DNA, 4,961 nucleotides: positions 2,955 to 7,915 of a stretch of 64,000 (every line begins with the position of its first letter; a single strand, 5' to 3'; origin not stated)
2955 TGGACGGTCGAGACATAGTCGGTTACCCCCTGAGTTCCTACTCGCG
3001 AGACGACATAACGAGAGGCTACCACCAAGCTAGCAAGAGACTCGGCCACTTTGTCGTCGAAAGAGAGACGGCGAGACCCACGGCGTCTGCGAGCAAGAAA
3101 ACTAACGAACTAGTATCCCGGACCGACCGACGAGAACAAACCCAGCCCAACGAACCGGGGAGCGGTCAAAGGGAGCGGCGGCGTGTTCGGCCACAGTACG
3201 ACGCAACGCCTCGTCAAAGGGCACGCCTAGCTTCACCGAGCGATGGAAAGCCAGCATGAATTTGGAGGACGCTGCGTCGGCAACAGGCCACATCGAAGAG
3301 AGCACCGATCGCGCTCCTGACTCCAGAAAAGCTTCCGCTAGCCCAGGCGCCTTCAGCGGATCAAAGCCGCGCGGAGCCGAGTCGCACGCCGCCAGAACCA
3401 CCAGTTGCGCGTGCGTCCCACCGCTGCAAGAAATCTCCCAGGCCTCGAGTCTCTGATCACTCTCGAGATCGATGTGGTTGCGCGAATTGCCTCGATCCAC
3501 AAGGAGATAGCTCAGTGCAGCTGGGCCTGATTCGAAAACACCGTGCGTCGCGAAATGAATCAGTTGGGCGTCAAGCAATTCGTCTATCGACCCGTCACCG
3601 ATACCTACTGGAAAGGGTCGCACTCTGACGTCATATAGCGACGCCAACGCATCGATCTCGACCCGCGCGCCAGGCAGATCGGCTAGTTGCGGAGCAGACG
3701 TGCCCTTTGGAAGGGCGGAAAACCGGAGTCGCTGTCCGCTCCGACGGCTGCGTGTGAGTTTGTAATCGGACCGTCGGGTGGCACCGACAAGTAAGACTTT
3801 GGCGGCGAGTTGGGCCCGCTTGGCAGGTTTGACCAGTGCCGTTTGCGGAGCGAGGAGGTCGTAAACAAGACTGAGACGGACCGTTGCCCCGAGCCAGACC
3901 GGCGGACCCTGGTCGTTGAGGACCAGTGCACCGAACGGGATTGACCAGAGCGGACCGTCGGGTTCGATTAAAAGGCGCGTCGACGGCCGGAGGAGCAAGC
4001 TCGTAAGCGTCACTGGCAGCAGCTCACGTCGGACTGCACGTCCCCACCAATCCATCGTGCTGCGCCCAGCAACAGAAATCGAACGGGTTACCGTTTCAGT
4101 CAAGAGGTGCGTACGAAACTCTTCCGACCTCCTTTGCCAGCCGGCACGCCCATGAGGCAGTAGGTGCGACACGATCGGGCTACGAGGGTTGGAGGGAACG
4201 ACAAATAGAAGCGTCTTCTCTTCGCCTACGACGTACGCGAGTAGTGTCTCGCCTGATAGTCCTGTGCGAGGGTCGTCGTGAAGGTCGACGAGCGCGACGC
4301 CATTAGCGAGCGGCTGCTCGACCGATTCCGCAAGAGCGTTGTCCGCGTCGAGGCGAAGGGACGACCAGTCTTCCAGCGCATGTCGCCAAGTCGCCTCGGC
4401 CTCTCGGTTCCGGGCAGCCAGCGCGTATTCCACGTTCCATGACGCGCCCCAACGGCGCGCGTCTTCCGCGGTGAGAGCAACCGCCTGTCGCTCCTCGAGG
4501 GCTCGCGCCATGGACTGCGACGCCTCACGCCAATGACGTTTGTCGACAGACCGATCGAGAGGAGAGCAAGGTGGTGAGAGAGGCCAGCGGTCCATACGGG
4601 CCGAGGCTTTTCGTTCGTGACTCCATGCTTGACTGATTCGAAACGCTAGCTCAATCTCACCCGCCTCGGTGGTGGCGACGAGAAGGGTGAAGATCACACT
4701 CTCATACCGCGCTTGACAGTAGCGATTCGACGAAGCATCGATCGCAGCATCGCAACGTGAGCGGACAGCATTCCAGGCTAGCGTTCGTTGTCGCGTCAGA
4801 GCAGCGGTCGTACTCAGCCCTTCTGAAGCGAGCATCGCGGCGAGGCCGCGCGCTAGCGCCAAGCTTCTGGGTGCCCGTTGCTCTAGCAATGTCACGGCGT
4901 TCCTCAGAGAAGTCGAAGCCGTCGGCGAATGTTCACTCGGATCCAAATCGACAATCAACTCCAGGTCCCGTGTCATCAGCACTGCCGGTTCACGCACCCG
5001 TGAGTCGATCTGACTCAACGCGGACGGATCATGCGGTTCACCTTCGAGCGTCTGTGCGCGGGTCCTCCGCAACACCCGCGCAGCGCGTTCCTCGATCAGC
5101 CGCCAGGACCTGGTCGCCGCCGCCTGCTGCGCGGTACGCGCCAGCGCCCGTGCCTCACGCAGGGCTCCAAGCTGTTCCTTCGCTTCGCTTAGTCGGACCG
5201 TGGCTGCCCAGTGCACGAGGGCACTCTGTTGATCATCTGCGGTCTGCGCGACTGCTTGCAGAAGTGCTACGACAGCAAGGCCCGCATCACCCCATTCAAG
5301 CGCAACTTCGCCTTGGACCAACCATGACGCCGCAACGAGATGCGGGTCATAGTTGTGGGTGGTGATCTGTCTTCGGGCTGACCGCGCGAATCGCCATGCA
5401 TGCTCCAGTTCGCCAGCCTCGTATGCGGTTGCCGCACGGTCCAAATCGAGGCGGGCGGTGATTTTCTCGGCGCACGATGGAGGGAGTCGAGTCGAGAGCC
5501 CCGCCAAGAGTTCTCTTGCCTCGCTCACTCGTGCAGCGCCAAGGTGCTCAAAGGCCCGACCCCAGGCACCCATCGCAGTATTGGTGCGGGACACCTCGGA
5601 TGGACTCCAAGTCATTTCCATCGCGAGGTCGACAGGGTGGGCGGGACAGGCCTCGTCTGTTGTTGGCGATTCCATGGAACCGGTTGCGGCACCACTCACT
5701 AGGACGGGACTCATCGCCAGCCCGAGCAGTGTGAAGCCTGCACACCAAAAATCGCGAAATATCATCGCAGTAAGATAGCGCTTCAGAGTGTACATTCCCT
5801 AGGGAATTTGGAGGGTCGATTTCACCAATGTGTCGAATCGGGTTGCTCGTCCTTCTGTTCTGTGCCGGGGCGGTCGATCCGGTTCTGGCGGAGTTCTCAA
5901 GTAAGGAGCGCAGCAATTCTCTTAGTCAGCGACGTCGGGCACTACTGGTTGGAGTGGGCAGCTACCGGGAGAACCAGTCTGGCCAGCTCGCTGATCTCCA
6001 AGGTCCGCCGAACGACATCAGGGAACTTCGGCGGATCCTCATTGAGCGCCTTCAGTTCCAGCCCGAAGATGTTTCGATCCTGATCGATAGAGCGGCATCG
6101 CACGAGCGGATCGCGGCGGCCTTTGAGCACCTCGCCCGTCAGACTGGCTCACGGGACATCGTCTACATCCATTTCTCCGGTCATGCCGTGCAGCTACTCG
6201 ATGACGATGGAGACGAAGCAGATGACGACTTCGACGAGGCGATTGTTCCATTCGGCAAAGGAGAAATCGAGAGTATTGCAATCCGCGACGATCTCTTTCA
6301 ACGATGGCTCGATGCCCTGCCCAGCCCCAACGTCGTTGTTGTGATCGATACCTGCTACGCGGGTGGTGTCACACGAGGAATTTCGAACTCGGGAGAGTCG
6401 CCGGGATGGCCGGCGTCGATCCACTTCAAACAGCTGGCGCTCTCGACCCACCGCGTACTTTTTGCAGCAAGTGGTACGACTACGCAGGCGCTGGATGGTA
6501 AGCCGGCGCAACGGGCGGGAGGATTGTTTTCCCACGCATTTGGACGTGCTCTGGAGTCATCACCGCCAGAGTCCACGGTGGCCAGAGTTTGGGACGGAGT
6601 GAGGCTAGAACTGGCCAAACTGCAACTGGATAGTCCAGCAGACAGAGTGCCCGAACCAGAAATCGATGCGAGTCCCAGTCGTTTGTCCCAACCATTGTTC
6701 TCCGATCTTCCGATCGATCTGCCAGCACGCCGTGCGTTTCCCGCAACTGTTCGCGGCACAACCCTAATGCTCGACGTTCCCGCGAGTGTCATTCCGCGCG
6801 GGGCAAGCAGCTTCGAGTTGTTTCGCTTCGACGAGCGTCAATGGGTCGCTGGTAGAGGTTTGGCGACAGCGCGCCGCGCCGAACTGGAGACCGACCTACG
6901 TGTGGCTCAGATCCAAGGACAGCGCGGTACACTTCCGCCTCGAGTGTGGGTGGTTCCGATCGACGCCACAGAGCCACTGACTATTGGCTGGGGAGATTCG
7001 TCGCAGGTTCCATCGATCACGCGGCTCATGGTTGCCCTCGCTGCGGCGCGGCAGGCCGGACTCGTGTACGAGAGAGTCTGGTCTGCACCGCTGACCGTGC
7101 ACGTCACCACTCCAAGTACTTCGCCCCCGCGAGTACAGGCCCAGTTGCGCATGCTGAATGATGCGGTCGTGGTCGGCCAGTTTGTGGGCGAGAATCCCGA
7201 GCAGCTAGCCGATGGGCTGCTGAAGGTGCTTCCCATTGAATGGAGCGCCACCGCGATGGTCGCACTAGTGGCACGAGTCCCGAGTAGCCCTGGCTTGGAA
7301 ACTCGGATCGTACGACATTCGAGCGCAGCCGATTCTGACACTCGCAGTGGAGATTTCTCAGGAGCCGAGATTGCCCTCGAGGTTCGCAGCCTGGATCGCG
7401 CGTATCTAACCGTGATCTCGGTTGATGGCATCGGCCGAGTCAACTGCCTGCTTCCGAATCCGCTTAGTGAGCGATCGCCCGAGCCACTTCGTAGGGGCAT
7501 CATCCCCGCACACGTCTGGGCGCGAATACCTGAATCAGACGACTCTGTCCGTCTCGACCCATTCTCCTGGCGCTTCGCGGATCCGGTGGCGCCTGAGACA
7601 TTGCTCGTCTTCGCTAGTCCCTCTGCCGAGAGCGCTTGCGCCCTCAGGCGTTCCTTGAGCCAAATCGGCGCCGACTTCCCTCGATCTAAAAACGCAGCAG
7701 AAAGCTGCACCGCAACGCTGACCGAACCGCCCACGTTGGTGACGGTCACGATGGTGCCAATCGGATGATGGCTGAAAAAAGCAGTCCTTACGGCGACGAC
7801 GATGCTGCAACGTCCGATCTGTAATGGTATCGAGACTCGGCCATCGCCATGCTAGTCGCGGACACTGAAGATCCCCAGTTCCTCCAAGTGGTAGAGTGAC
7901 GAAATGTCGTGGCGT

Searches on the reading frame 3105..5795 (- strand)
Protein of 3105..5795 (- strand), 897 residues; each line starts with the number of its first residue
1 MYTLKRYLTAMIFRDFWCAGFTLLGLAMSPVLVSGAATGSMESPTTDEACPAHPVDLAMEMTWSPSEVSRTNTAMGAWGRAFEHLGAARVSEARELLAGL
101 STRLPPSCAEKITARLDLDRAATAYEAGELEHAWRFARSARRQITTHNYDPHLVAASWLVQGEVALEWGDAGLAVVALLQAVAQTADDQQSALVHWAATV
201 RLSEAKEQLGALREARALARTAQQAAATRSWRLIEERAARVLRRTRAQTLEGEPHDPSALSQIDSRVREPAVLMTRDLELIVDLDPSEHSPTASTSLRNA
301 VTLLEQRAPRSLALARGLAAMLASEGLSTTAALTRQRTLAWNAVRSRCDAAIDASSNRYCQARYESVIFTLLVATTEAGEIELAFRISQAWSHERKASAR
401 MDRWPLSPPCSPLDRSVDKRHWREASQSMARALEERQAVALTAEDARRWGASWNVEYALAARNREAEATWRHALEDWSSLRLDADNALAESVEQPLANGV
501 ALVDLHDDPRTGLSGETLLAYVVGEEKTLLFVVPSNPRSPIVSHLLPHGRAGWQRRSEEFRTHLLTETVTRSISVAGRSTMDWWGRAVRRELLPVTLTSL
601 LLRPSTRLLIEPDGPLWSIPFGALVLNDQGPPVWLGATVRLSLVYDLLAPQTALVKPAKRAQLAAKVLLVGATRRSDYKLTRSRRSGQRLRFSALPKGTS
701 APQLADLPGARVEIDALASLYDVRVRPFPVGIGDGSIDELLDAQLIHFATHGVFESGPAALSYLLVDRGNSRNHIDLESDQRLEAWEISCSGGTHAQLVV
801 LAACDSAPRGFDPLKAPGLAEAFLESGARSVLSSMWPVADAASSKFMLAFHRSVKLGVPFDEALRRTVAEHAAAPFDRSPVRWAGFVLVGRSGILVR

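Call 29: search_protein_families(library=pfam, proteins=[window:3105-5795:-], max_evalue=0.0001)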
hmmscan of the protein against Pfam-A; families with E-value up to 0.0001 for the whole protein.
window:3105-5795:- (897 aa): 1 family
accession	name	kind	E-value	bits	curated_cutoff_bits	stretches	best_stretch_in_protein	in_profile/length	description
PF12770.12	CHAT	-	1.7e-39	136.4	24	1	586-891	5-289/289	CHAT domain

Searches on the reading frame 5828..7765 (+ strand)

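Call 29: search_protein_families(library=pfam, proteins=[window:5828-7765:+], max_evalue=0.0001)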
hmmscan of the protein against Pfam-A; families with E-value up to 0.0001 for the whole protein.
window:5828-7765:+ (646 aa): 2 families
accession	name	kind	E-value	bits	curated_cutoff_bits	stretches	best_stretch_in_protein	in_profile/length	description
PF00656.27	Peptidase_C14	-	2.9e-14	53.8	21.4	1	35-264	1-213/233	Caspase domain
PF14326.11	DUF4384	-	5.3e-07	30.1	27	1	512-599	5-80/81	Domain of unknown function (DUF4384)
